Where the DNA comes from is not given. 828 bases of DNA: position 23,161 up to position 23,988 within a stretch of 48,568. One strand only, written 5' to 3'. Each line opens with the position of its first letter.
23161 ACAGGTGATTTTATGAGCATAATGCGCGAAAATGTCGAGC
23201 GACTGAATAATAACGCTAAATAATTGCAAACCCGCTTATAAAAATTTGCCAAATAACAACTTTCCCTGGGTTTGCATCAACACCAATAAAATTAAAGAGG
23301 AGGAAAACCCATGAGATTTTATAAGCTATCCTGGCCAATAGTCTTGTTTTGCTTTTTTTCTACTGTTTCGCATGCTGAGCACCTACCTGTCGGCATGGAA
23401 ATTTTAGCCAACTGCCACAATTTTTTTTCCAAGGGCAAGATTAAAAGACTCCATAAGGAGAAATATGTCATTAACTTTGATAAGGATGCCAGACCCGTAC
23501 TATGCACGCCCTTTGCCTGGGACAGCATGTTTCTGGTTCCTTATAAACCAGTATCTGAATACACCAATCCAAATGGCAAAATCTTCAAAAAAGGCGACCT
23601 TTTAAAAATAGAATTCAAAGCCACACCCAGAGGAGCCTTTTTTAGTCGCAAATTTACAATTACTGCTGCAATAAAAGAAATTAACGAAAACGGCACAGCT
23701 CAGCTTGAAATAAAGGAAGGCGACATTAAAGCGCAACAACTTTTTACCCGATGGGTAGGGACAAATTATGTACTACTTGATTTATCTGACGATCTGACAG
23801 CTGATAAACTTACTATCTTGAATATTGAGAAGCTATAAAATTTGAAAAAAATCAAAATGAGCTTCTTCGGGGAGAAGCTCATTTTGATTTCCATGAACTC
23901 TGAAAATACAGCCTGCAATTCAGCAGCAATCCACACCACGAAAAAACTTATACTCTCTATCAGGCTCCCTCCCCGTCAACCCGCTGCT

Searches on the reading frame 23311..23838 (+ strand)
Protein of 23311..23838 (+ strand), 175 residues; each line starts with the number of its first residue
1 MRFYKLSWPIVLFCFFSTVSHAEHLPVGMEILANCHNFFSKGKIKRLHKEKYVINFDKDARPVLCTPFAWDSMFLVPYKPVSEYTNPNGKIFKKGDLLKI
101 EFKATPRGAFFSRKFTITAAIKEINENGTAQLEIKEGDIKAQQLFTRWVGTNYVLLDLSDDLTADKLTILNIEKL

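Call 5: search_protein_families(library=pfam, proteins=[window:23311-23838:+], max_evalue=0.1)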
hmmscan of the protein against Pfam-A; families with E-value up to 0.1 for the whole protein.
window:23311-23838:+ (175 aa): 0 families

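Call 6: search_protein_families(library=ncbifam, proteins=[window:23311-23838:+], max_evalue=0.1)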
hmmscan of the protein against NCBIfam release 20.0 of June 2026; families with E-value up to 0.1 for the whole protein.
window:23311-23838:+ (175 aa): 0 families

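Call 61: search_protein_families(library=pfam, proteins=[window:23311-23838:+], max_evalue=0.01)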
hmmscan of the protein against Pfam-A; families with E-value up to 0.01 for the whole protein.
window:23311-23838:+ (175 aa): 0 families

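Call 69: search_solved_structures(query=window:23311-23838:+, max_evalue=10, show_alignments=2)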
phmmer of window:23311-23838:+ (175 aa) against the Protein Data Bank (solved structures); distinct sequences matched with E-value up to 10: 2.
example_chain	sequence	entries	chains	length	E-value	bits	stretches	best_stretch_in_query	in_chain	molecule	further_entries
2awa_A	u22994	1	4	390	0.45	13.6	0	121-169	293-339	DNA polymerase III, beta chain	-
9nww_B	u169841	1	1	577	0.72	12.9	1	62-120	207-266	Probable phosphatidylethanolamine transferase Mcr-1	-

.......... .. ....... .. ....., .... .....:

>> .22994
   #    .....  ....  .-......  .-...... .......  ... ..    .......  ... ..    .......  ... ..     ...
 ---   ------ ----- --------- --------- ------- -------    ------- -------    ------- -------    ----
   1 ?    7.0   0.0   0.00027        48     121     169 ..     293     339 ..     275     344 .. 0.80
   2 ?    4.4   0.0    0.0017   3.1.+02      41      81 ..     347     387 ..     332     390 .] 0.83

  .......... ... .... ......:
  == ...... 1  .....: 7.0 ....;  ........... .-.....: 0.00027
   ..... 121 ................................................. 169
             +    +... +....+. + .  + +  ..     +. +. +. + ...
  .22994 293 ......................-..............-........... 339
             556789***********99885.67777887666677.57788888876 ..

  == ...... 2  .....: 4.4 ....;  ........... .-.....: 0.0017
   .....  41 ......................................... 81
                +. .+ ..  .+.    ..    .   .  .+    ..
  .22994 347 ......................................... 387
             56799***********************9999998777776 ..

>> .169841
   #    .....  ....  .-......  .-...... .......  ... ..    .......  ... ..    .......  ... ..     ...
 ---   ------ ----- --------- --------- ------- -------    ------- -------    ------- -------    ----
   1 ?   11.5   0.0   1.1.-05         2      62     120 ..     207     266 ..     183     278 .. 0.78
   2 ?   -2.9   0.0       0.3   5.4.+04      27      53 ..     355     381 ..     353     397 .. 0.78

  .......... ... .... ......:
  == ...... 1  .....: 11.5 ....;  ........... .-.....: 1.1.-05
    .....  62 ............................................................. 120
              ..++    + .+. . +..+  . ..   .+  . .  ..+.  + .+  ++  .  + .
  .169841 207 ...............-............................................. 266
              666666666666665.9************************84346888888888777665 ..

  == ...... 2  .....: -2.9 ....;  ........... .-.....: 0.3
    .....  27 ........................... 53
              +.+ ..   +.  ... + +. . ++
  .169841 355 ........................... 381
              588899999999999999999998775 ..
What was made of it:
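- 23311..23838 (+): 175-aa exported protein of unknown fold that follows the binding-protein gene in Methylococcales loci. No Pfam, NCBIfam or PDB hit (calls 5, 6, 69).
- On ZrgABC / PA4063-4065-type MacB metal system: The 175-aa protein has no PDB sequence match (call 69).
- Tried and rejected: It has no PDB sequence match (call 69).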
